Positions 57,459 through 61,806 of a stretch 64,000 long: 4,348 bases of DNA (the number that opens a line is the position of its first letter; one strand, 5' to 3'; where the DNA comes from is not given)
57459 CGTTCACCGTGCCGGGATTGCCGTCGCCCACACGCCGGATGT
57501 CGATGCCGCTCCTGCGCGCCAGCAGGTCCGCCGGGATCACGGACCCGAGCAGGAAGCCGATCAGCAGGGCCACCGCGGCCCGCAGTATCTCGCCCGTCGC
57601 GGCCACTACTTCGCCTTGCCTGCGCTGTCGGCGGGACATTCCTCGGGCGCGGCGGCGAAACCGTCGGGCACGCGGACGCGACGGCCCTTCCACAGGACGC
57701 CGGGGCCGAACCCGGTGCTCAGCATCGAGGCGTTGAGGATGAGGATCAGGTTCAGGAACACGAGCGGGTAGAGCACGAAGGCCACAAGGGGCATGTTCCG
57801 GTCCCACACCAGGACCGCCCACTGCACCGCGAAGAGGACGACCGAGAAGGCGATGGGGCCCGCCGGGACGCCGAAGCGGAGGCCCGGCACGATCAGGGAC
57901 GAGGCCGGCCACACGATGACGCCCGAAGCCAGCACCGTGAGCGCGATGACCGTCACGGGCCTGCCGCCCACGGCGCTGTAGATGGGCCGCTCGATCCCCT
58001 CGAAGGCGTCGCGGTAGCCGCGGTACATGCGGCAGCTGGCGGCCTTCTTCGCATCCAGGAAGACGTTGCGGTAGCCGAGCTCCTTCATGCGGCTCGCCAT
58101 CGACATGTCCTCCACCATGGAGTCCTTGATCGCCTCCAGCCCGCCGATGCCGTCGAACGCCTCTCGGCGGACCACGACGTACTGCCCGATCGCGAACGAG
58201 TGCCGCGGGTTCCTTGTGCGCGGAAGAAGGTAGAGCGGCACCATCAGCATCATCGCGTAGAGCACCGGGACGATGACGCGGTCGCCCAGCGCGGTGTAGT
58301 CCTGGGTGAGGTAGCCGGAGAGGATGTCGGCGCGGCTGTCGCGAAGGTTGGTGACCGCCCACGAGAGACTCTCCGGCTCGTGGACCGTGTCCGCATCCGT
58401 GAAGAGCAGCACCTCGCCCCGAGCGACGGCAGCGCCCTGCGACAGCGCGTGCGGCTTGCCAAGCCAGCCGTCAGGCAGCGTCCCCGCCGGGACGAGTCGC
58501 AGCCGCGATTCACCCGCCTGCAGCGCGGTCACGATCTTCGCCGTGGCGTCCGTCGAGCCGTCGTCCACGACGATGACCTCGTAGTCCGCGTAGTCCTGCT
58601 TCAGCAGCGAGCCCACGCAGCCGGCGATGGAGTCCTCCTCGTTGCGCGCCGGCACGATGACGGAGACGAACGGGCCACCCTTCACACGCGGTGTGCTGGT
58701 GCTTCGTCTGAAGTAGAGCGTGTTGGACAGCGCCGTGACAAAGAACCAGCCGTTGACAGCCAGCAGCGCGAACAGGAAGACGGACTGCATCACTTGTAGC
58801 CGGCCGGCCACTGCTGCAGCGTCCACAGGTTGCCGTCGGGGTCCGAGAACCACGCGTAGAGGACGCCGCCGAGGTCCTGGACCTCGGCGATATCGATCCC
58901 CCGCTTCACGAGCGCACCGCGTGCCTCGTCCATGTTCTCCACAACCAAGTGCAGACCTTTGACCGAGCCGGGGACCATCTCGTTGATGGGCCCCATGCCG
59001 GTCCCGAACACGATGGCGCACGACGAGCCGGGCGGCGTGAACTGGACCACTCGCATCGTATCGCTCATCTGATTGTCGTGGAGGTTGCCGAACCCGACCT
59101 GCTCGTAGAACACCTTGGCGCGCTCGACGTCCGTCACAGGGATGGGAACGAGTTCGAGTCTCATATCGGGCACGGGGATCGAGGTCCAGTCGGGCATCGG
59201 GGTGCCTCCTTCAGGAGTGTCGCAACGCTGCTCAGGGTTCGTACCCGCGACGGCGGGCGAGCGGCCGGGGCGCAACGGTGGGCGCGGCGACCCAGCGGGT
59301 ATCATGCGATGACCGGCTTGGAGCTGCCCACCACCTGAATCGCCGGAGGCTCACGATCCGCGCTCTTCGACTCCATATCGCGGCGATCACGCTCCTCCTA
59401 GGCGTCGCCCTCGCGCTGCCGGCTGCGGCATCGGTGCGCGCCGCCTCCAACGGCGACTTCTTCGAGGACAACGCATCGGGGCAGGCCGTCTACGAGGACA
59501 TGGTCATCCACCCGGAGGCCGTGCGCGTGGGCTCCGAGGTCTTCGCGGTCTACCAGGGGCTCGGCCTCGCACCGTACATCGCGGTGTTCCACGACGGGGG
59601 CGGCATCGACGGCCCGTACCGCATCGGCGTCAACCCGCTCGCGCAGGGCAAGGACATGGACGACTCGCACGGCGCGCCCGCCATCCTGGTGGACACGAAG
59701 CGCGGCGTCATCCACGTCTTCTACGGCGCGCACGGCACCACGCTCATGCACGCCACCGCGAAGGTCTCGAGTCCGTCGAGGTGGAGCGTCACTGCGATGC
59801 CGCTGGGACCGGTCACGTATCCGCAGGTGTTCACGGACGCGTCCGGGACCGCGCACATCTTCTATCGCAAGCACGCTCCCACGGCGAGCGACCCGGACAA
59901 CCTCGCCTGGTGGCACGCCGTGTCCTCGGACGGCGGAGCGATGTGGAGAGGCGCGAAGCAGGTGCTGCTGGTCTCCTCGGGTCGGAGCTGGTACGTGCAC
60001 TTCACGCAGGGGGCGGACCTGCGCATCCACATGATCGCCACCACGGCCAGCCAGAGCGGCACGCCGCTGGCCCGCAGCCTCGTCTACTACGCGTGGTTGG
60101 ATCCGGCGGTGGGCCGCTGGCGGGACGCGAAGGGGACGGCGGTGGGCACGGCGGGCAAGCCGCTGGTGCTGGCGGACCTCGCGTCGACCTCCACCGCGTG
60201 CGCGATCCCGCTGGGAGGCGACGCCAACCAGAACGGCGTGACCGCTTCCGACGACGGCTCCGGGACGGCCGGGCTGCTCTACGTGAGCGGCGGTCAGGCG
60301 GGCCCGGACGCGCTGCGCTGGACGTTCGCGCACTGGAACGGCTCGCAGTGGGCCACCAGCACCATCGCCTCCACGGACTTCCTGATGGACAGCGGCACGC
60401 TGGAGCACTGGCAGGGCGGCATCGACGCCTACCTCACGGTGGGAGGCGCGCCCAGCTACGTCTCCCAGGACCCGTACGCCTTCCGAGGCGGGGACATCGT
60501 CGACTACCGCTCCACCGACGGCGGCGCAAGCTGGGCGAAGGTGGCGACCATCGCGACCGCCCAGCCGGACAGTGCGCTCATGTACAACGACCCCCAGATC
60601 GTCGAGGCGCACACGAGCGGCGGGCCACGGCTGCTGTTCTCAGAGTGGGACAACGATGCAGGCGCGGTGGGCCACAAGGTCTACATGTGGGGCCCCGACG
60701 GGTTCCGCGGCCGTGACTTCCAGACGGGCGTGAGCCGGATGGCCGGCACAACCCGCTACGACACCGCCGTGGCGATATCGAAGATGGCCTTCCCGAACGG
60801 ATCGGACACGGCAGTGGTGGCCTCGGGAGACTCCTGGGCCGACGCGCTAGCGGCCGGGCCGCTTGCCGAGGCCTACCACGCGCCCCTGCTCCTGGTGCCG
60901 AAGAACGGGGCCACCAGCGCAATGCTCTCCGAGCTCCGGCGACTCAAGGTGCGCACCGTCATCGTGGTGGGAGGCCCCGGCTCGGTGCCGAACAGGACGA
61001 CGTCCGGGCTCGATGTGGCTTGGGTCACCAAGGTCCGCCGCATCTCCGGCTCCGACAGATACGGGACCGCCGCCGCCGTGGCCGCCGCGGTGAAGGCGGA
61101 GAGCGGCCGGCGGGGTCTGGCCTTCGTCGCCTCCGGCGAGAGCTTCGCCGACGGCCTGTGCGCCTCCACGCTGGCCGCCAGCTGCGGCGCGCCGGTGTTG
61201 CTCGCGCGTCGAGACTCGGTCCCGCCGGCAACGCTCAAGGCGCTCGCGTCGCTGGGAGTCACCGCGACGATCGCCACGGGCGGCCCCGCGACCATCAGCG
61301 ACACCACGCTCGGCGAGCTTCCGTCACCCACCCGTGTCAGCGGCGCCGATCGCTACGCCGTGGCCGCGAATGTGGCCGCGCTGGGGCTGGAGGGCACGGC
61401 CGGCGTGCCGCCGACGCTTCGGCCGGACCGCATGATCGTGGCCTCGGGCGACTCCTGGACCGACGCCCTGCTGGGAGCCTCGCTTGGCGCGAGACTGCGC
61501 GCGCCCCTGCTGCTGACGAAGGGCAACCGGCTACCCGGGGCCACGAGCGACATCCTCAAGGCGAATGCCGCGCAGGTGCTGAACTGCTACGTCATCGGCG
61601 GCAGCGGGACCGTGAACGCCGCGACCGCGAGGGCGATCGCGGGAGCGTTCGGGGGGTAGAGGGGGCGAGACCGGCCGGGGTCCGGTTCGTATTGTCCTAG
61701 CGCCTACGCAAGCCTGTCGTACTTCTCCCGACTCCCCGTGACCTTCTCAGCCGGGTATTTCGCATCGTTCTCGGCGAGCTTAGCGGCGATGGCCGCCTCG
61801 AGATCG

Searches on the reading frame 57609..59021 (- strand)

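Call 25: search_protein_families(library=pfam, proteins=[window:57609-59021:-], max_evalue=0.001)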
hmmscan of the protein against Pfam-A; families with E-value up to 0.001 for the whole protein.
window:57609-59021:- (471 aa): 5 families
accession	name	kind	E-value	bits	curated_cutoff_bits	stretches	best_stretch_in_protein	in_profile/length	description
PF00535.33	Glycos_transf_2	-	1.8e-29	103.2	23.3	1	120-291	1-166/168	Glycosyl transferase family 2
PF13641.12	Glyco_tranf_2_3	-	2.6e-18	67.3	27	1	119-324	3-204/230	Glycosyltransferase like family 2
PF13506.12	Glyco_transf_21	-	4.8e-13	49.4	21.7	1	191-330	20-156/174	Glycosyl transferase family 21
PF10111.15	Glyco_tranf_2_2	-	7.5e-08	32.6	27.3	1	120-311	1-198/276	Glycosyltransferase like family 2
PF13632.12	Glyco_trans_2_3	-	4.9e-06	26.9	27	1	206-421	3-192/198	Glycosyl transferase family group 2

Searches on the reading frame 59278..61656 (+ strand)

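Call 25: search_protein_families(library=pfam, proteins=[window:59278-61656:+], max_evalue=0.001)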
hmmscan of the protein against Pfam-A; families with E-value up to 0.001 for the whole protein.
window:59278-61656:+ (793 aa): 2 families
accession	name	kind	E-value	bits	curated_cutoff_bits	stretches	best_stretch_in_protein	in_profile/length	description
PF04122.17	CW_binding_2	-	8.6e-48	161.2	24.9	3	487-573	1-71/73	Cell wall binding domain 2 (CWB2)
PF15892.11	BNR_4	-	2.2e-16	60.5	27.3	1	125-364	34-270/272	BNR repeat-containing family member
